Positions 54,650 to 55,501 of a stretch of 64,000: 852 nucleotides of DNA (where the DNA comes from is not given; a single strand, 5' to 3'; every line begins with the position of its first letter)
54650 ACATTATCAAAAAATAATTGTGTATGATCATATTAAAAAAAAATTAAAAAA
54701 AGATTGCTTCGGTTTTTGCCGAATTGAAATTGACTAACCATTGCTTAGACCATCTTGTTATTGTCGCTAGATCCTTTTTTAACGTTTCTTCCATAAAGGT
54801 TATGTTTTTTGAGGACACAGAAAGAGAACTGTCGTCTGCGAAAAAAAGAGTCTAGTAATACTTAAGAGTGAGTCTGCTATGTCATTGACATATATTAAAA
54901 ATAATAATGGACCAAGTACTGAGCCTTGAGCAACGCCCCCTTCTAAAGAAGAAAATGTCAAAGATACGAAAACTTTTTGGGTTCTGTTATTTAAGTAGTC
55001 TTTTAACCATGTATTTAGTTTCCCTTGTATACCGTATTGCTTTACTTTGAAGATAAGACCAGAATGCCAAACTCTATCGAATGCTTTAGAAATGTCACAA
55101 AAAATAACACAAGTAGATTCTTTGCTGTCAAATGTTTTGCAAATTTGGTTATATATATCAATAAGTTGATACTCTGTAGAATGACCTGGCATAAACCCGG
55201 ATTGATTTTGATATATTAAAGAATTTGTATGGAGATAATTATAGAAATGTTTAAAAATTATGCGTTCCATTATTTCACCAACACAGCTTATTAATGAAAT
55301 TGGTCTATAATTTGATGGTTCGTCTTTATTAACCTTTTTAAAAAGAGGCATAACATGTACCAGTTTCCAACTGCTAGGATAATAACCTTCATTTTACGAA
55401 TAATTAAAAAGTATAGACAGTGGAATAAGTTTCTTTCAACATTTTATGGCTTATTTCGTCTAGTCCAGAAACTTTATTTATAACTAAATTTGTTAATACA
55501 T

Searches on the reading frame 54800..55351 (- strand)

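Call 65: search_protein_families(library=pfam, proteins=[window:54800-55351:-], max_evalue=0.001)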
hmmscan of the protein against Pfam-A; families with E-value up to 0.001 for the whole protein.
window:54800-55351:- (183 aa): 1 family
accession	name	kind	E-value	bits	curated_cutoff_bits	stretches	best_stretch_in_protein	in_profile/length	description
PF00078.32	RVT_1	-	1.9e-25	90.2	29.6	1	8-164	2-143/205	Reverse transcriptase (RNA-dependent DNA polymerase)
